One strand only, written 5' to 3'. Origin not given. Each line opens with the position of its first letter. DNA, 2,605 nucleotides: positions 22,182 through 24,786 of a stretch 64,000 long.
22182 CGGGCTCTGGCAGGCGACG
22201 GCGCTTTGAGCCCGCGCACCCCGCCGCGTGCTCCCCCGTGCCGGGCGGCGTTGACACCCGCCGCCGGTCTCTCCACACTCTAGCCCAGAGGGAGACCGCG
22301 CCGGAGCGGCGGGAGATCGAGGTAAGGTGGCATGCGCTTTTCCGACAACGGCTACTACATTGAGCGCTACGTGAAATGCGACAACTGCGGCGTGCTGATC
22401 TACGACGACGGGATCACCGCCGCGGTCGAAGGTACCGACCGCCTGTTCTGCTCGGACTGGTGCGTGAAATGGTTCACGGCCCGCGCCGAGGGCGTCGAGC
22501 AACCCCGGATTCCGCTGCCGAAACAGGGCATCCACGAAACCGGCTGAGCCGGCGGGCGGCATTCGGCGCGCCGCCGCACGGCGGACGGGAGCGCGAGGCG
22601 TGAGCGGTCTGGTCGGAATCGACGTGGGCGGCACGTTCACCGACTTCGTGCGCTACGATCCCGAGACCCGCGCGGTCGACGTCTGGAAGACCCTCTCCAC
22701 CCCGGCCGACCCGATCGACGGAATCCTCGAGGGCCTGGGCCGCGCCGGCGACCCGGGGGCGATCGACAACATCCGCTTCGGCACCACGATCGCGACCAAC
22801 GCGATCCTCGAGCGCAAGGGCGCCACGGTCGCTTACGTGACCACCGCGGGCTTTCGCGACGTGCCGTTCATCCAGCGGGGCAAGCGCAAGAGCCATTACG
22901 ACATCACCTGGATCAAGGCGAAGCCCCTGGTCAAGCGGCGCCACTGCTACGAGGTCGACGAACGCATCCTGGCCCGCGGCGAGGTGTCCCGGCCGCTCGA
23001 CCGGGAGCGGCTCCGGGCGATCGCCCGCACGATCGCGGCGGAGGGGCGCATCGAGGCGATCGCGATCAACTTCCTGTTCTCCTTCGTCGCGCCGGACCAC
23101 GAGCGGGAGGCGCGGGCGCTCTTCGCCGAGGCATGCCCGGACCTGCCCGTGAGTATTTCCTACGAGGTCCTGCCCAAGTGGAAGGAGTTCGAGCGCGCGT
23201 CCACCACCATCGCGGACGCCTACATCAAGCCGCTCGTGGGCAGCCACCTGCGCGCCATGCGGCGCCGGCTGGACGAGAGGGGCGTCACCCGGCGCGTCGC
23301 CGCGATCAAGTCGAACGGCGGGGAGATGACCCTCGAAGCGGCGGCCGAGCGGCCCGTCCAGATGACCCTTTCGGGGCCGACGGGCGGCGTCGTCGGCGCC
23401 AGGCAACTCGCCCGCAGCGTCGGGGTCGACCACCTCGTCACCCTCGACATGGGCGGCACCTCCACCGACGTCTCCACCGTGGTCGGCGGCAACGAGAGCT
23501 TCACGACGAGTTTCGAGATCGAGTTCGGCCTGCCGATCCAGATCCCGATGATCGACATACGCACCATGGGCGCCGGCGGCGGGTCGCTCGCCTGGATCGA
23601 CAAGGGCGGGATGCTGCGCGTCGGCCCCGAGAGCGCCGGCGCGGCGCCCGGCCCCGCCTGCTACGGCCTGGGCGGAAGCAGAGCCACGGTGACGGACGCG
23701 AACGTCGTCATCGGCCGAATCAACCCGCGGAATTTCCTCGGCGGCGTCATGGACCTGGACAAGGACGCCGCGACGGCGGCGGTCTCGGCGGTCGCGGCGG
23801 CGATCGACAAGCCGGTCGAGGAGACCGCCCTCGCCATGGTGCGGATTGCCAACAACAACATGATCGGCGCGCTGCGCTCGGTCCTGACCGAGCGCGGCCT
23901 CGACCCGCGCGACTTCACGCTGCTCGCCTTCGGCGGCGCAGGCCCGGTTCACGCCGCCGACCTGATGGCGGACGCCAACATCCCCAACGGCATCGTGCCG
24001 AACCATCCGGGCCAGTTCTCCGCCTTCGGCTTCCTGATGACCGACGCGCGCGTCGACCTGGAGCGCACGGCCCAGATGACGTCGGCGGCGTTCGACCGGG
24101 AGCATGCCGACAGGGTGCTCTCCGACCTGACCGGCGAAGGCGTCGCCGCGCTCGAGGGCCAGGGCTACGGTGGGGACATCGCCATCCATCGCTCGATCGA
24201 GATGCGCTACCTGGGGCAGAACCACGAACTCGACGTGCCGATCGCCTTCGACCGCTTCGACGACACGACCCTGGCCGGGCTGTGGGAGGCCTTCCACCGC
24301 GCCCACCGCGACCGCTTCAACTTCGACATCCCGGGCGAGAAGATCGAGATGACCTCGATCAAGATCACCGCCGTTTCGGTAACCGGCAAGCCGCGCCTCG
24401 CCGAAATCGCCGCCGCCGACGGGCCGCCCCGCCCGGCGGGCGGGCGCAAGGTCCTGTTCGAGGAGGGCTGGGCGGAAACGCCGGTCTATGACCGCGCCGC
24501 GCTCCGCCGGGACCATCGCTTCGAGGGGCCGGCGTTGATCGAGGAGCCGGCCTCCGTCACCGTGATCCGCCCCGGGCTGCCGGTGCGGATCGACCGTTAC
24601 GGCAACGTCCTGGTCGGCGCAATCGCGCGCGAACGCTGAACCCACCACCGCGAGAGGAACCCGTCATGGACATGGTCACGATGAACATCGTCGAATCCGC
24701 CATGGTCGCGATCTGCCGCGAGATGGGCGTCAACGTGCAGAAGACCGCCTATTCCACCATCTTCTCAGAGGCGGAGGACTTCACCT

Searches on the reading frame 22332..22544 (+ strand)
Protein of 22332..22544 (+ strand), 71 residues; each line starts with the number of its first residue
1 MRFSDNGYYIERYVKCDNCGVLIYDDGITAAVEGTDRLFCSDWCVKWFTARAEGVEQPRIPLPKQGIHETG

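Call 3: search_protein_families(library=pfam, proteins=[window:22332-22544:+], max_evalue=0.01)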
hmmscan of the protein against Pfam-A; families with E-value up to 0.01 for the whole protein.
window:22332-22544:+ (71 aa): 3 families
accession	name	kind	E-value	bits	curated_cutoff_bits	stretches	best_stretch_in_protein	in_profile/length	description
PF24273.1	TRASH_HVO_1752_C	-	3.1e-06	27.7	27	1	14-56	2-44/47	HVO_1752, C-terminal TRASH domain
PF08394.17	Arc_trans_TRASH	-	0.0042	17.6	27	1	14-48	1-35/43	Archaeal TRASH domain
PF06467.20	zf-FCS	-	0.0074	16.5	22.4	0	15-46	6-37/39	MYM-type Zinc finger with FCS sequence motif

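Call 5: search_protein_families(library=ncbifam, proteins=[window:22332-22544:+], max_evalue=1)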
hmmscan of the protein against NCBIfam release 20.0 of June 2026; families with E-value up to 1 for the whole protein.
window:22332-22544:+ (71 aa): 1 family
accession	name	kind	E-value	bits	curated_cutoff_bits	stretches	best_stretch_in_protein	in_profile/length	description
NF041023.1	PP0621_fam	subfamily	0.043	14.1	45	1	10-44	39-70/71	PP0621 family protein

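Call 6: search_protein_families(library=padloc, proteins=[window:22332-22544:+], max_evalue=1)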
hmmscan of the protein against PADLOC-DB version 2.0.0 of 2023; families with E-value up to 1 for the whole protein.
window:22332-22544:+ (71 aa): 0 families

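Call 9: find_homologous_proteins(query=window:22332-22544:+, max_evalue=0.001)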
Query window:22332-22544:+ (71 aa): 141 proteins with E <= 0.001 among 142 candidates; the best 120 are listed.
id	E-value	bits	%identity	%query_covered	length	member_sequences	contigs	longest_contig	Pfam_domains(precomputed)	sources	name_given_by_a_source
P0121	6.7e-41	155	93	100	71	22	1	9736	PF24273.2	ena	-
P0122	6.8e-40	152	87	100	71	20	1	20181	PF24273.2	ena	-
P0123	2.7e-39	150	87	100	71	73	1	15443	PF24273.2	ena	-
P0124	4.6e-39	149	89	100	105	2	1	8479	PF24273.2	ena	-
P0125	2.9e-35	137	83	100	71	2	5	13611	-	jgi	jgi:N-methylhydantoinase B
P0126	1.0e-34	135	76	100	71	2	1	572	-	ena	-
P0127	1.0e-34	135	79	100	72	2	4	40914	-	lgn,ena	-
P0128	2.8e-34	134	76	100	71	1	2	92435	-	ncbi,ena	-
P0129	4.1e-34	133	80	100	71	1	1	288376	PF24273.2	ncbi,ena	-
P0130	7.0e-34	133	79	100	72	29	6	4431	-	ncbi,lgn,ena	-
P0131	5.0e-33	130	75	100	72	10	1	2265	-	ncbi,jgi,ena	jgi:5-oxoprolinase (ATP-hydrolysing)/N-methylhydantoinase B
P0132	1.1e-32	129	75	100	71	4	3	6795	-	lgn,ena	-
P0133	1.2e-32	129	78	97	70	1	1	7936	PF24273.2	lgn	-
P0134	1.4e-32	129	77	99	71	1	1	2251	-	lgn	-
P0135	1.4e-32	129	73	99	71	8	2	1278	-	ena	-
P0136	1.9e-32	128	74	99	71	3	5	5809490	-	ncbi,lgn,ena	-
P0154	2.0e-30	122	72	100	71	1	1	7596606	-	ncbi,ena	-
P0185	2.1e-24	103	66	90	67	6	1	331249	-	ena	-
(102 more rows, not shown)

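Call 14: find_encoding_contigs(protein=P0136, flank=5000, max_places=4)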
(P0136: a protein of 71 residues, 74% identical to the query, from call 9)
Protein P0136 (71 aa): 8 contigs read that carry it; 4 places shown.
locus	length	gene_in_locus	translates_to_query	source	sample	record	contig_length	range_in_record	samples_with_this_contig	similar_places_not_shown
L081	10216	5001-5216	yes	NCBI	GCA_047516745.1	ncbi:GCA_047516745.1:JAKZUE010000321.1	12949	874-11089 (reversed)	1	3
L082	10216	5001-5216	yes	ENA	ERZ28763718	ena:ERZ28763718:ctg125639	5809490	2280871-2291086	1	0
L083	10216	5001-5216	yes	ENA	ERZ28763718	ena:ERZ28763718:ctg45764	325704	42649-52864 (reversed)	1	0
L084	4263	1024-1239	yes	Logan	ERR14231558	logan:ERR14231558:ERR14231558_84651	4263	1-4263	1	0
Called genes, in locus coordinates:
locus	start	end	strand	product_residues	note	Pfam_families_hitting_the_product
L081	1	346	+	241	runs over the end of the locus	PF00117:GATase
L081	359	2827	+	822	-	PF00999:Na_H_Exchanger, PF00027:cNMP_binding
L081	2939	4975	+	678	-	PF05378:Hydant_A_N, PF01968:Hydantoinase_A, PF19278:Hydant_A_C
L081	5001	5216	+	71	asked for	-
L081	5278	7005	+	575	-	PF02538:Hydantoinase_B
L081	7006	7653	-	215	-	-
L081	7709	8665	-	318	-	PF00291:PALP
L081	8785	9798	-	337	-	PF00296:Bac_luciferase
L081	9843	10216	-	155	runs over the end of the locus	PF08472:S6PP_C (weak)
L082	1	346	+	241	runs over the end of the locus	PF00117:GATase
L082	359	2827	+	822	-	PF00999:Na_H_Exchanger, PF00027:cNMP_binding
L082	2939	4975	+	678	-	PF05378:Hydant_A_N, PF01968:Hydantoinase_A, PF19278:Hydant_A_C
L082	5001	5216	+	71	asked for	-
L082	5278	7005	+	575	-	PF02538:Hydantoinase_B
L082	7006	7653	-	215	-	-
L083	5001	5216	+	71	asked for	-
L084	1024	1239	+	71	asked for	-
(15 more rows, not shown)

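Call 15: find_encoding_contigs(protein=P0154, flank=5000, max_places=3)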
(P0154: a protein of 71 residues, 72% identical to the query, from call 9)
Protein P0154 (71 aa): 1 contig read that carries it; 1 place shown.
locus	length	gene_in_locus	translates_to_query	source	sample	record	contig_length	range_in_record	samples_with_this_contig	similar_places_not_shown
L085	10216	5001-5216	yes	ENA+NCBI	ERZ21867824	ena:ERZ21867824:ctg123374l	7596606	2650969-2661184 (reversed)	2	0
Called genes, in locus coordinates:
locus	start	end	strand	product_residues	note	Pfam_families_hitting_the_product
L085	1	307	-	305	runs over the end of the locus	PF08450:SGL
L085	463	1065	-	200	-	PF13413:HTH_25 (faint), PF13560:HTH_31, PF01381:HTH_3, PF12844:HTH_19, PF07883:Cupin_2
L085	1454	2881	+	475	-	PF01266:DAO, PF13450:NAD_binding_8 (faint)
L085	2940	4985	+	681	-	PF05378:Hydant_A_N, PF01968:Hydantoinase_A, PF19278:Hydant_A_C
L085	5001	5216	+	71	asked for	-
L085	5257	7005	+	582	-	PF02538:Hydantoinase_B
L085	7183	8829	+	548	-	PF01547:SBP_bac_1, PF13416:SBP_bac_8 (weak)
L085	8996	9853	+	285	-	PF00528:BPD_transp_1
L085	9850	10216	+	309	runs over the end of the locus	PF00528:BPD_transp_1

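Call 16: find_encoding_contigs(protein=P0185, flank=5000, max_places=3)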
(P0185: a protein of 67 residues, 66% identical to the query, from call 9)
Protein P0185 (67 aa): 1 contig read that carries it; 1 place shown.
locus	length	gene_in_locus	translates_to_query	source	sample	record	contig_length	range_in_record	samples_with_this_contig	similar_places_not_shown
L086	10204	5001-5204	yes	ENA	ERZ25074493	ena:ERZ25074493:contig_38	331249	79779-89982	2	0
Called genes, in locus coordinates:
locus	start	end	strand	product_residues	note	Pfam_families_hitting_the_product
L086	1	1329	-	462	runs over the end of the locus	PF00672:HAMP, PF00512:HisKA, PF02518:HATPase_c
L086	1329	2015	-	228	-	PF00072:Response_reg, PF00486:Trans_reg_C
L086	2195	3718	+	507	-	PF00089:Trypsin, PF13365:Trypsin_2, PF13180:PDZ_2, PF17820:PDZ_6, PF00595:PDZ, PF13180:PDZ_2, PF17820:PDZ_6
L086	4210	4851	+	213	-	PF04654:DUF599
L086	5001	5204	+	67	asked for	-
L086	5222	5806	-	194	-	PF19825:DUF6306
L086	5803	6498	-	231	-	PF01812:5-FTHF_cyc-lig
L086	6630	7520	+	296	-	PF00126:HTH_1, PF03466:LysR_substrate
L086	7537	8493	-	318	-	PF00291:PALP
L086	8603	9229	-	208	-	PF00924:MS_channel_2nd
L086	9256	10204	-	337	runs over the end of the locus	PF00296:Bac_luciferase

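Call 19: find_related_loci(query=A2, collection=metagenome_contigs, flank=4000)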
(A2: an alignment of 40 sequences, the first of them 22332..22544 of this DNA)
Query A2 (71 aa) in metagenome_contigs; peptide patterns used: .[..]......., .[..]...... (x = any residue, [..] = any of these).
186 stretches matched a pattern; 116 encode a relative of the query (tblastn E <= 1e-3); the best 80 are kept; 80 distinct loci.
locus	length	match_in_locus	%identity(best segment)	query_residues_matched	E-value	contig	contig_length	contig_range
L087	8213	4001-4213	89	1-71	6e-44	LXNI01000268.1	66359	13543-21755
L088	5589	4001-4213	90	1-71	2e-43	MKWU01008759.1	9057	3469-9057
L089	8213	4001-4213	90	1-71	2e-43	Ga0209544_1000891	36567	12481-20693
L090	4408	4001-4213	90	1-71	2e-43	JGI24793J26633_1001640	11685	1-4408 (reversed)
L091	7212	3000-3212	92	1-71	2e-43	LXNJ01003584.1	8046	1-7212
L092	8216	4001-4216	81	1-71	1e-37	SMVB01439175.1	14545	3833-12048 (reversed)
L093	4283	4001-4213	76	1-71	2e-37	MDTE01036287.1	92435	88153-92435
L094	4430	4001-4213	75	1-71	3e-36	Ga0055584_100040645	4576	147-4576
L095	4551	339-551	72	1-71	8e-36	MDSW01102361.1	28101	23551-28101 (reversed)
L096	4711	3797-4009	72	1-71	8e-36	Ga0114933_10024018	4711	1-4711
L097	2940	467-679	70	1-71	2e-35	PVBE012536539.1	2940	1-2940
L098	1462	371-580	76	1-69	1e-35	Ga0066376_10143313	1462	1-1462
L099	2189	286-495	70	1-70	5e-35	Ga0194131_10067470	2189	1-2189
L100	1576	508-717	74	1-70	5e-35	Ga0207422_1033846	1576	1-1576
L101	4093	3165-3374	69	1-70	7e-35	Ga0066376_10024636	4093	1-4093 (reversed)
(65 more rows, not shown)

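Call 33: search_solved_structures(query=A2, max_evalue=10, show_alignments=3)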
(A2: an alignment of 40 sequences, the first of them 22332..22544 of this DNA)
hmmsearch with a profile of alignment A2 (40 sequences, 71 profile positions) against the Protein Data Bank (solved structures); distinct sequences matched with E-value up to 10: 5.
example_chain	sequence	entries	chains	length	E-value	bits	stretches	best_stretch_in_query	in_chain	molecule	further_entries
3ksk_A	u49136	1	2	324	0.25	14.1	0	37-68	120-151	Type-2 restriction enzyme PvuII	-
1f7s_A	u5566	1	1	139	0.57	13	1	17-54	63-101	ACTIN DEPOLYMERIZING FACTOR (ADF)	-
9e71_BX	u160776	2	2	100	0.74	12.6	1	11-22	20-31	SSU ribosomal protein S26E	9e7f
2das_A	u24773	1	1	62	0.84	12.4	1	14-45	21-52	Zinc finger MYM-type protein 5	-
9fhl_W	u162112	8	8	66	0.9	12.3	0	14-33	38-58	Small ribosomal subunit protein eS27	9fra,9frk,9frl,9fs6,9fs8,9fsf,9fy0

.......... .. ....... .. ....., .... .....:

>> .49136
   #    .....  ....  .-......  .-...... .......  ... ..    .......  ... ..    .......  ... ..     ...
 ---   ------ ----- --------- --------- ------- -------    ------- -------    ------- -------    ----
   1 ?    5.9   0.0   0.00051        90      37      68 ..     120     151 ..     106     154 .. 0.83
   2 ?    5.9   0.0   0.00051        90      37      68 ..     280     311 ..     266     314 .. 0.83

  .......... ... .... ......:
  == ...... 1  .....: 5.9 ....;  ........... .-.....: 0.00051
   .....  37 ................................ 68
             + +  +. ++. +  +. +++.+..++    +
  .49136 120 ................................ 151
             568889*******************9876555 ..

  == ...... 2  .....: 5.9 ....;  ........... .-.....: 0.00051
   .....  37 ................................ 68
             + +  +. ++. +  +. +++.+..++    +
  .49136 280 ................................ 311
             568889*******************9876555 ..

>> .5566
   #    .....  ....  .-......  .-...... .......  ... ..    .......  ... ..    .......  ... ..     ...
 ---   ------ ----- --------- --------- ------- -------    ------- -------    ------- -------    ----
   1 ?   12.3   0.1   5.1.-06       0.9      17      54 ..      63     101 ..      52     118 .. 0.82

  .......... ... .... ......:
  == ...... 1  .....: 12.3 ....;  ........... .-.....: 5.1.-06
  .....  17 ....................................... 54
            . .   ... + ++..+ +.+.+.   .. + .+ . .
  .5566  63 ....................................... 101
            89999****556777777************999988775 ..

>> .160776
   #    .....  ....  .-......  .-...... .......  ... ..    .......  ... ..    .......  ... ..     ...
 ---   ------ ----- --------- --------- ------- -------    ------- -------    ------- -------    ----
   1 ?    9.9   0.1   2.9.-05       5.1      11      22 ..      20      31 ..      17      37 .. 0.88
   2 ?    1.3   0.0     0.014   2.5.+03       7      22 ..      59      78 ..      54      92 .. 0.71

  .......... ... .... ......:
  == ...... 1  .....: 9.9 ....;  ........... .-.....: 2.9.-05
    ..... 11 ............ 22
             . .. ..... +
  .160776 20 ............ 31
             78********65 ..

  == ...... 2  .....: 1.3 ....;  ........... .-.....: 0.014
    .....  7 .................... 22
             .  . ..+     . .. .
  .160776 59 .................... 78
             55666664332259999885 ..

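Call 64: find_encoding_contigs(protein=P0121, flank=5000, max_places=4)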
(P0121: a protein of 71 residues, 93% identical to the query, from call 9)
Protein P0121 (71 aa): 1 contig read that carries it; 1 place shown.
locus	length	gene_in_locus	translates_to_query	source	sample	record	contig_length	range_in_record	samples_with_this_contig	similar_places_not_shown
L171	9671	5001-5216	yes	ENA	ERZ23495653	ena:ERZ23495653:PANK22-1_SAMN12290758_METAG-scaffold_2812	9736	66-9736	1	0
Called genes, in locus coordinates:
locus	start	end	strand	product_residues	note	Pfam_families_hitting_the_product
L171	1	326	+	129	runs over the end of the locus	?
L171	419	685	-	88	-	PF07798:CCDC90-like (faint)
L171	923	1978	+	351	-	PF00180:Iso_dh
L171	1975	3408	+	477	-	PF01266:DAO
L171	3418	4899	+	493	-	PF02661:Fic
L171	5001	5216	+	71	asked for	PF24273:TRASH_HVO_1752_C (faint)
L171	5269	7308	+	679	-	PF05378:Hydant_A_N, PF01968:Hydantoinase_A, PF19278:Hydant_A_C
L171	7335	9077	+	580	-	PF02538:Hydantoinase_B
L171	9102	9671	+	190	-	?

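Call 80: search_protein_families(library=phrogs, proteins=[window:22332-22544:+], max_evalue=0.01)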
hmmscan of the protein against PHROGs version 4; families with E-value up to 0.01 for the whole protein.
window:22332-22544:+ (71 aa): 0 families

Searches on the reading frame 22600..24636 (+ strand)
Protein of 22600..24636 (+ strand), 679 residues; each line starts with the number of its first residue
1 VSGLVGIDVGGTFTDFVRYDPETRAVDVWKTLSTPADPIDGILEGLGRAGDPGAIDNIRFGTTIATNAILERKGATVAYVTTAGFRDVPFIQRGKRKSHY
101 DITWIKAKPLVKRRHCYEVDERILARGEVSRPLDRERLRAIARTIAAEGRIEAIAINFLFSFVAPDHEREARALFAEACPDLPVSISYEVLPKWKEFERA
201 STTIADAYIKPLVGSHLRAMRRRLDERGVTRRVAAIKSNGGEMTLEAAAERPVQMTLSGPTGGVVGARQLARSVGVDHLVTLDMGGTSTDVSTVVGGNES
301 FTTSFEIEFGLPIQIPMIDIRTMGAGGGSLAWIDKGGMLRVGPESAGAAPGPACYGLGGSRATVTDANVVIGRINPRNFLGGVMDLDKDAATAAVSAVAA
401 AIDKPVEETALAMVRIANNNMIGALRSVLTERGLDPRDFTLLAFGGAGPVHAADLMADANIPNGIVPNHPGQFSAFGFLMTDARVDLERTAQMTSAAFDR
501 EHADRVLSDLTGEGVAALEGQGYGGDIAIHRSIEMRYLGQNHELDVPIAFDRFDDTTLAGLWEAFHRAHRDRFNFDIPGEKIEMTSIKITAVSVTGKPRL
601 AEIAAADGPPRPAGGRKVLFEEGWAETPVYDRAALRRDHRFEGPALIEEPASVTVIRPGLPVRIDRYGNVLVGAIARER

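Call 3: search_protein_families(library=pfam, proteins=[window:22600-24636:+], max_evalue=0.01)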
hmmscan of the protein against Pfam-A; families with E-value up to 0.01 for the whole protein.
window:22600-24636:+ (679 aa): 3 families
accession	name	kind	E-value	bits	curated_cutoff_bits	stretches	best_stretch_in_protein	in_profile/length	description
PF01968.24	Hydantoinase_A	-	3.9e-88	295.9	22.9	1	199-484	1-288/291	Hydantoinase/oxoprolinase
PF05378.19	Hydant_A_N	-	1.7e-49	168.4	25.2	1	5-177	2-174/176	Hydantoinase/oxoprolinase N-terminal region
PF19278.4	Hydant_A_C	-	2.5e-12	47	21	1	503-667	14-185/193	Hydantoinase/oxoprolinase C-terminal domain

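Call 77: search_protein_families(library=ncbifam, proteins=[window:22600-24636:+], max_evalue=0.00001)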
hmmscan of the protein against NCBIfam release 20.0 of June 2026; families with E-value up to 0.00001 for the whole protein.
window:22600-24636:+ (679 aa): 3 families
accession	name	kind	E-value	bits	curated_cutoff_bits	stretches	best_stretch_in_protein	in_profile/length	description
NF050156.1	CapLactmsAlpCapA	equivalog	1.3e-153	512.9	1000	1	5-669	3-682/689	caprolactamase subunit alpha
NF042975.2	AcphenoCarb_ApcC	equivalog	1.7e-82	277.8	1500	1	5-675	11-712/733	acetophenone carboxylase subunit gamma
NF042960.1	AcphenoCarb_ApcA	equivalog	3.3e-54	184.3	1250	1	154-670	141-653/658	acetophenone carboxylase subunit alpha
